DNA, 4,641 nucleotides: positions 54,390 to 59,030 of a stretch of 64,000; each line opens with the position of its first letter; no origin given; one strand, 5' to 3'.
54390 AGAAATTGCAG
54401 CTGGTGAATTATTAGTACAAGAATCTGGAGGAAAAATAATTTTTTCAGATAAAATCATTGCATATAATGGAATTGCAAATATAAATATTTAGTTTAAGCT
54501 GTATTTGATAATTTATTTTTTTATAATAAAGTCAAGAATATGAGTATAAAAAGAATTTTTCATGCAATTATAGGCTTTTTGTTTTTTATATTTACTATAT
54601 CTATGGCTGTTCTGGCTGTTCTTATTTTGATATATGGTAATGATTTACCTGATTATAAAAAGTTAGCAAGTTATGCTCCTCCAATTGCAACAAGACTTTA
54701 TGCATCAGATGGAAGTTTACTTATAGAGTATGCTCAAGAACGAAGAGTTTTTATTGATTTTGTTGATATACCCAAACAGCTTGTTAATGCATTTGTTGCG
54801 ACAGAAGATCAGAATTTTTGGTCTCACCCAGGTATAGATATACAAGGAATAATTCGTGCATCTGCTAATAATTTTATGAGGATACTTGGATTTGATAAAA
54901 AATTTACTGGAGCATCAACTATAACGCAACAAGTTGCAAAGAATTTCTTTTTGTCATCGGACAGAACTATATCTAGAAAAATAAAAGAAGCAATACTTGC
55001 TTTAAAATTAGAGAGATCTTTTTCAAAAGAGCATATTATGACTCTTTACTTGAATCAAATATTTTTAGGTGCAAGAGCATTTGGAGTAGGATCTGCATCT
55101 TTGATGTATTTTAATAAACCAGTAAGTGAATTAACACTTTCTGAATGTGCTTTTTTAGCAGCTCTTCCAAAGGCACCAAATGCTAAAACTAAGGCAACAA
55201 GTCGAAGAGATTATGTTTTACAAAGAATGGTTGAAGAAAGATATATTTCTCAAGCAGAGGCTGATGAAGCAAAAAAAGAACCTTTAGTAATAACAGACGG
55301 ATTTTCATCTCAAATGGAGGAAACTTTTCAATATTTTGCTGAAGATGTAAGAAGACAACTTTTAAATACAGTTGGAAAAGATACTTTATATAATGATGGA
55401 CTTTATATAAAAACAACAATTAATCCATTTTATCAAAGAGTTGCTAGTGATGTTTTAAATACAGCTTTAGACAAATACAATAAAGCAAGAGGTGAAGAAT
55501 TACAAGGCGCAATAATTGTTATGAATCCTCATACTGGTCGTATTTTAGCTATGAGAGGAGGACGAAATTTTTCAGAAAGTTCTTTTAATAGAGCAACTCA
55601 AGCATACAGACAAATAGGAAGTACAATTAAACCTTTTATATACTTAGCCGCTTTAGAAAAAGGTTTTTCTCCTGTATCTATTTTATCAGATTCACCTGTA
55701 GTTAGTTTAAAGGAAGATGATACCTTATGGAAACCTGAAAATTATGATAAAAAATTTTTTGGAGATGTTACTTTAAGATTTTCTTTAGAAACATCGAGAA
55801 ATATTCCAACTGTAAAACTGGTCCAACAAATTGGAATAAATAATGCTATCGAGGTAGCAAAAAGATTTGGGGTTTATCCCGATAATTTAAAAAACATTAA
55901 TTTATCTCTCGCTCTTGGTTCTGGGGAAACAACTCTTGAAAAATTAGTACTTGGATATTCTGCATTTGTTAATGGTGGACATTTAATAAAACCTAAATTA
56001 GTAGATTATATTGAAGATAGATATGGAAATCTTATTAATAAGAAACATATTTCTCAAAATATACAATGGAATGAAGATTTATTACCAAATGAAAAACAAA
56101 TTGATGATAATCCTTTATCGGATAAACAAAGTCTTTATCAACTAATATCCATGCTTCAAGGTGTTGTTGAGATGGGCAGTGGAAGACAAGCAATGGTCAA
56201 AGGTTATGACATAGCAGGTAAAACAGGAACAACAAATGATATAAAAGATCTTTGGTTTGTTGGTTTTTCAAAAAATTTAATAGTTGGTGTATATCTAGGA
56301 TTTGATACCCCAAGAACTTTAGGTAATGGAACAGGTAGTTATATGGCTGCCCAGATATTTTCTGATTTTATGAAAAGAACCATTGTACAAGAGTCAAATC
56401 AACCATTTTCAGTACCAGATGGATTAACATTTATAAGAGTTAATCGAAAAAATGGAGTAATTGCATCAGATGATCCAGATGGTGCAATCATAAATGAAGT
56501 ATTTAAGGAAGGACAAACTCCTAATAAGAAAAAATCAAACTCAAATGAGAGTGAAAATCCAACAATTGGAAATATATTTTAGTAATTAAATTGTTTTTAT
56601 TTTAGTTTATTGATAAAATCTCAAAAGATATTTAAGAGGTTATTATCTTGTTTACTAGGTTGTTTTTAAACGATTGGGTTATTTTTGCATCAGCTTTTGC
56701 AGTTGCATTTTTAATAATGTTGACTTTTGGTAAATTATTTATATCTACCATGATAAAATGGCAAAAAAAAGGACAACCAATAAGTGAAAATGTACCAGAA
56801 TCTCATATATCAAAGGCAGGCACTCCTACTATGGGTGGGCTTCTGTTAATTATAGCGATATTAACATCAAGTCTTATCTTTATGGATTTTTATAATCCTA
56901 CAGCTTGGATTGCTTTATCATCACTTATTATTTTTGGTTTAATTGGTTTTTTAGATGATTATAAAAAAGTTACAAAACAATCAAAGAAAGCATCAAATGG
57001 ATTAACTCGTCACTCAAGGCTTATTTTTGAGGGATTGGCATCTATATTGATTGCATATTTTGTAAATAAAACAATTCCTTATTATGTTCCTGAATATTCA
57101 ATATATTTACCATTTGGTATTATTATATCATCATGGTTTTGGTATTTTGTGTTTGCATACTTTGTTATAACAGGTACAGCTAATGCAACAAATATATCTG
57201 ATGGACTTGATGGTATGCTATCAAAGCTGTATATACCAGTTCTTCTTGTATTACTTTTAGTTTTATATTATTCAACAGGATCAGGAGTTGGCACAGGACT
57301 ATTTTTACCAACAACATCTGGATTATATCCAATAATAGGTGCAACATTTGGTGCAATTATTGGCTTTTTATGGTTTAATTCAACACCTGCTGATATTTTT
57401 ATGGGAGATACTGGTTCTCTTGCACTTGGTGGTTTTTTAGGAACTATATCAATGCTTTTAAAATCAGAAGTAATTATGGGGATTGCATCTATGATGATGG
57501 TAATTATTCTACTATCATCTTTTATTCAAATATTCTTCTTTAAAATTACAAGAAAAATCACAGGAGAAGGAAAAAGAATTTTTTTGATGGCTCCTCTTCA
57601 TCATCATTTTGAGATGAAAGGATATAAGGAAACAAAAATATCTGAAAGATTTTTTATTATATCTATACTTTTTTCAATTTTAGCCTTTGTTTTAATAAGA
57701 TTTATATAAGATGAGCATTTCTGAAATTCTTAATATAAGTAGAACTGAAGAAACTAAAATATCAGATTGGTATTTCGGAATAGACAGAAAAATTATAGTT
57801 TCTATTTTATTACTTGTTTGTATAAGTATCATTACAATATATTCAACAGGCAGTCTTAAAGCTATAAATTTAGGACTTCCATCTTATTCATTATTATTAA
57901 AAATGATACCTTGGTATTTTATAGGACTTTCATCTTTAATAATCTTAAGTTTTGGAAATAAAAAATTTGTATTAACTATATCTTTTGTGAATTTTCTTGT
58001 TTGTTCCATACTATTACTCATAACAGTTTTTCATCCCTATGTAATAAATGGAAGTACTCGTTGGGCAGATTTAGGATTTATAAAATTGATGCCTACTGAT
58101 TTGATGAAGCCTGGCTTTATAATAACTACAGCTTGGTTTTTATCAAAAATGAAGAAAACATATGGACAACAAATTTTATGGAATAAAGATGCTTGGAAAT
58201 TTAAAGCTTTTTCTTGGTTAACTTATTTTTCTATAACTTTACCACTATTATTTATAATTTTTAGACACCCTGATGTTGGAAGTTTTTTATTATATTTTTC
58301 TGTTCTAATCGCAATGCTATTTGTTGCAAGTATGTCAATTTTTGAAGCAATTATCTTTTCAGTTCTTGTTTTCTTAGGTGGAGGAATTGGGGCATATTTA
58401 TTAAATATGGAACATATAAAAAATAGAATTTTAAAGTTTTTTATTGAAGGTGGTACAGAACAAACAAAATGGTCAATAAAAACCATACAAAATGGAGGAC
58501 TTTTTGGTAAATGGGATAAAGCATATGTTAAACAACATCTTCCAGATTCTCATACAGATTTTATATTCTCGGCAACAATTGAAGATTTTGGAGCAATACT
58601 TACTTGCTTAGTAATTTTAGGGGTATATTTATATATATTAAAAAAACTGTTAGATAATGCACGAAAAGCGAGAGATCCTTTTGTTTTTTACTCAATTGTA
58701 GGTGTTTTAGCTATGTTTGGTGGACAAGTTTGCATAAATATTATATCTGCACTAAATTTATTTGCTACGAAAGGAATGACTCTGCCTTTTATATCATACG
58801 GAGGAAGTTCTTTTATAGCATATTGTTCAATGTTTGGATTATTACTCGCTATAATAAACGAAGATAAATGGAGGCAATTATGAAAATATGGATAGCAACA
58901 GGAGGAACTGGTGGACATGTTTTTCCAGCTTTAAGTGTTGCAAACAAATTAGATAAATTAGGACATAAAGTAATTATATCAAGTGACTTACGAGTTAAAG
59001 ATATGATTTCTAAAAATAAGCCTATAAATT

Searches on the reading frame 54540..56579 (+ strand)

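Call 43: search_protein_families(library=pfam, proteins=[window:54540-56579:+], max_evalue=0.00001)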
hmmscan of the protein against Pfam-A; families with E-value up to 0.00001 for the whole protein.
window:54540-56579:+ (680 aa): 2 families
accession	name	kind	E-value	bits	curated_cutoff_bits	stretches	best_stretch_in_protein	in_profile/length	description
PF00912.28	Transgly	-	9.7e-57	191.7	27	1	61-230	5-177/178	Transglycosylase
PF00905.27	Transpeptidase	-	3.4e-32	112.3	22.1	1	323-612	1-299/299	Penicillin binding protein transpeptidase domain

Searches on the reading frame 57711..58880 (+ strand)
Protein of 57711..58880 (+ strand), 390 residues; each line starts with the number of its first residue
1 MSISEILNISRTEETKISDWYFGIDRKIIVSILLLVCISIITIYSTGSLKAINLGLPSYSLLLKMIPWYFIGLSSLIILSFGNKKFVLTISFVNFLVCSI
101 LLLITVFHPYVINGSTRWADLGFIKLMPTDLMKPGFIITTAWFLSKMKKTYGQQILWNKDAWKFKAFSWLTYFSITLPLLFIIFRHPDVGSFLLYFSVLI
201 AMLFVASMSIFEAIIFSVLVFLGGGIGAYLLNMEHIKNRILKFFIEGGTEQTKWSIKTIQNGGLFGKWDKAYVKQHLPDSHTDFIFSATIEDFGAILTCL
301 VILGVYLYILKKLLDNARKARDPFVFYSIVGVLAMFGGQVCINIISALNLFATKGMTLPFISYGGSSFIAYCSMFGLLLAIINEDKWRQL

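Call 74: search_protein_families(library=pfam, proteins=[window:57711-58880:+], max_evalue=0.00001)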
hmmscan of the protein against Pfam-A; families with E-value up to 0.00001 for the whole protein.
window:57711-58880:+ (390 aa): 1 family
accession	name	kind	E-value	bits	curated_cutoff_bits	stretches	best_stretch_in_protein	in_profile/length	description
PF01098.24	FTSW_RODA_SPOVE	-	1.8e-48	165.8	26.4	1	28-384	4-353/356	Cell cycle protein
